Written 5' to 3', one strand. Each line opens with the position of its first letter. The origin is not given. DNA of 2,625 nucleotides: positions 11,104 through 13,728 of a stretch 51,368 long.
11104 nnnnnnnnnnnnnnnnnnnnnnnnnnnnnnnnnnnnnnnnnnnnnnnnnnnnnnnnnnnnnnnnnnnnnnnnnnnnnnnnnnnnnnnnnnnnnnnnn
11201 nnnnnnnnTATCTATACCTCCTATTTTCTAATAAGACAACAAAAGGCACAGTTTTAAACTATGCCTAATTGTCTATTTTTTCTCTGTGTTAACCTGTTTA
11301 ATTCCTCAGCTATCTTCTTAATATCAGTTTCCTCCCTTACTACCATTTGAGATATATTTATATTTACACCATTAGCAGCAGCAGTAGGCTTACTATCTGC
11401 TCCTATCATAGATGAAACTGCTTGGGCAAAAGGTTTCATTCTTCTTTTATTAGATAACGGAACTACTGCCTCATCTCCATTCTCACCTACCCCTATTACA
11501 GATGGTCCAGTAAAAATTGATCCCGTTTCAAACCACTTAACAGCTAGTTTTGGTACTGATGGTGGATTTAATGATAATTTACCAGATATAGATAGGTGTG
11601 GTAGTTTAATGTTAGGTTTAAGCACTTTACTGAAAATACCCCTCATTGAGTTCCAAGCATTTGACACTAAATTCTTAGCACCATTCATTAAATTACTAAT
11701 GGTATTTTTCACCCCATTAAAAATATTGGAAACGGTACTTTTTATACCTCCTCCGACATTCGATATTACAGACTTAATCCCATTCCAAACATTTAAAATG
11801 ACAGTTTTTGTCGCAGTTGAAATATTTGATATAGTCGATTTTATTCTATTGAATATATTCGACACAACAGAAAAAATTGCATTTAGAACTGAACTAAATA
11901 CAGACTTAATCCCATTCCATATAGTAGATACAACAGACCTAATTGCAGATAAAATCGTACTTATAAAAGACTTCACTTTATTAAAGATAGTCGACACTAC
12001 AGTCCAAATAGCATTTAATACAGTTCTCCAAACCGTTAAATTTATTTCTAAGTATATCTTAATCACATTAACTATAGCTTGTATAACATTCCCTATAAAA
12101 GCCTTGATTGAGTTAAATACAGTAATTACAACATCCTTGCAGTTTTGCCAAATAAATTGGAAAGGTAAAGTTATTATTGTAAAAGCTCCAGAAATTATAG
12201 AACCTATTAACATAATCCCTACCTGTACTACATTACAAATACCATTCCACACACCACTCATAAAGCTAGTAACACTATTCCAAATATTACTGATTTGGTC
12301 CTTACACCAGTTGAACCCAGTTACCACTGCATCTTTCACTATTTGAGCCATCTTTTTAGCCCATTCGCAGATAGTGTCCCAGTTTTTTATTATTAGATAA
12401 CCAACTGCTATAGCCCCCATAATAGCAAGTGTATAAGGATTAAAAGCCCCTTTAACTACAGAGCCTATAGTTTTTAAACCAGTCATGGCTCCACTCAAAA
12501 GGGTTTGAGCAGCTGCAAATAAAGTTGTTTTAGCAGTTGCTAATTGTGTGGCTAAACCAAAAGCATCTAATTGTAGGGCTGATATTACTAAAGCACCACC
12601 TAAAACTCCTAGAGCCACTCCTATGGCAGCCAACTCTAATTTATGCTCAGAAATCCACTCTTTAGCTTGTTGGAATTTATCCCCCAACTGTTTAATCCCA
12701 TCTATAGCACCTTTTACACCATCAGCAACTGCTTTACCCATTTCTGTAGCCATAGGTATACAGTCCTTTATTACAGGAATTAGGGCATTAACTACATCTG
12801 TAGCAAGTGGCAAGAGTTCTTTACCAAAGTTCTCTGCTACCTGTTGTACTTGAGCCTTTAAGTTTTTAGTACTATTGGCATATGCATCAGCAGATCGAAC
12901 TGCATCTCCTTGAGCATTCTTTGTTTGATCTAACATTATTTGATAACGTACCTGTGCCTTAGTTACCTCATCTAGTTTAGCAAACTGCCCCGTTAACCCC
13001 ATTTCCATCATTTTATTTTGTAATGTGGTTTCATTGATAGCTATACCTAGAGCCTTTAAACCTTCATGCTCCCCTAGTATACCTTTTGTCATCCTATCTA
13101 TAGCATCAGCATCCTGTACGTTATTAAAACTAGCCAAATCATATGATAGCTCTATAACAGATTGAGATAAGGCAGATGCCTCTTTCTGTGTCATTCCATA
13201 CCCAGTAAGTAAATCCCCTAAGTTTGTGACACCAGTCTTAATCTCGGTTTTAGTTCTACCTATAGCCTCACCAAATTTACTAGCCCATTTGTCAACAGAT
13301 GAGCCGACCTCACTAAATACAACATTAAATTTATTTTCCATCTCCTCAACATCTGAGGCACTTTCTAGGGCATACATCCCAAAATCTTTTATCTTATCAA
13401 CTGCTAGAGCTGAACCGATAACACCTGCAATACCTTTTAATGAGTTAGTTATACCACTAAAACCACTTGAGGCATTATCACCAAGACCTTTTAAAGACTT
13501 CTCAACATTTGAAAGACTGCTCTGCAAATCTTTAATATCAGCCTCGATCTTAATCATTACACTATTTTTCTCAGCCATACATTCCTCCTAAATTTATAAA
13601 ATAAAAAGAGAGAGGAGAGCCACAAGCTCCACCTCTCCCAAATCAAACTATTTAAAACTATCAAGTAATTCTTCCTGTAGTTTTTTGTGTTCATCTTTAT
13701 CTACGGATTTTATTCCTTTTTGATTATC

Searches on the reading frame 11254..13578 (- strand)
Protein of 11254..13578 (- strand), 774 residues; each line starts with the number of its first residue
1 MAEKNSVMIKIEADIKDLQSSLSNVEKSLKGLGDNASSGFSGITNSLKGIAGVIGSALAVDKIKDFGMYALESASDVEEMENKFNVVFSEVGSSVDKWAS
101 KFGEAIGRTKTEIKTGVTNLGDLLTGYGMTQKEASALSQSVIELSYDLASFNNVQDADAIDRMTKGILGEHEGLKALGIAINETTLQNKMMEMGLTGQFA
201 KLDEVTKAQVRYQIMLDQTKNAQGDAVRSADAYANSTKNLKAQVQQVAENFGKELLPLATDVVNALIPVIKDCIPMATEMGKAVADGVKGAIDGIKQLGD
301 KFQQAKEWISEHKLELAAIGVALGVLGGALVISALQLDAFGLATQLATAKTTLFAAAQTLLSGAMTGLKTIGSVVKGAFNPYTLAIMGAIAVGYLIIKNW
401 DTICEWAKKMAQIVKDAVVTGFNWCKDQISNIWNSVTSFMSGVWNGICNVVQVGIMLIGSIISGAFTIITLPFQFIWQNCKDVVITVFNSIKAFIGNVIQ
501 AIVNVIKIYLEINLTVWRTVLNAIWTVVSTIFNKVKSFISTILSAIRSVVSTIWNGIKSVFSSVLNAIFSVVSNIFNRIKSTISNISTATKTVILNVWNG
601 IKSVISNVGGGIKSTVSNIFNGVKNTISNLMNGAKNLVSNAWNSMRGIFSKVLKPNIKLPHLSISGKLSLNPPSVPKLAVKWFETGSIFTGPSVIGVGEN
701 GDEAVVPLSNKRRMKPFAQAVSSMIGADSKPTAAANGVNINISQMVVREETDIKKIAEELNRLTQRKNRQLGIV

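Call 65: search_protein_families(library=phrogs, proteins=[window:11254-13578:-], max_evalue=0.00001)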
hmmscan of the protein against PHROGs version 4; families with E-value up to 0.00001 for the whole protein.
window:11254-13578:- (774 aa): 32 families (the best 25 are shown)
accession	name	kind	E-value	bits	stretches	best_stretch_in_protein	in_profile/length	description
phrog_58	-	tail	7.9e-69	234.3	1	8-762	272-1041/1544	tail length tape measure protein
phrog_1272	-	tail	7.8e-63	213.8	2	212-653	507-945/1606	tail length tape measure protein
phrog_1535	-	tail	2.6e-57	195.8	2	7-269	149-397/1152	tail length tape measure protein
phrog_17020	-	unknown function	3.2e-55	188.8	2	500-769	62-341/353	-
phrog_991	-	tail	2.9e-48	165.4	1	4-767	211-917/1966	tail length tape measure protein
phrog_4200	-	tail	1.1e-28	101.3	3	473-653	381-543/732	tail length tape measure protein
phrog_28918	-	unknown function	1.6e-28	100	2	126-274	90-238/1445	-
phrog_28083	-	unknown function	2.8e-28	99.9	1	24-299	178-455/830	-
phrog_38258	-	unknown function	6.8e-25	88.7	1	596-711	292-418/427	-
phrog_305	-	tail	2.4e-24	87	2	87-506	320-650/1001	tail length tape measure protein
phrog_4070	-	tail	1.9e-23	83.6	2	464-666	195-393/989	tail length tape measure protein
phrog_5493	-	tail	5.9e-23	82.2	1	96-649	399-932/1102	tail length tape measure protein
phrog_26805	-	unknown function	1.7e-22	80.6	1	373-646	196-447/697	-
phrog_167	-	tail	2.2e-22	79.7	2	483-654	841-1008/1555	tail length tape measure protein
phrog_8462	-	tail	8.9e-22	78.6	2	58-548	16-462/672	tail length tape measure protein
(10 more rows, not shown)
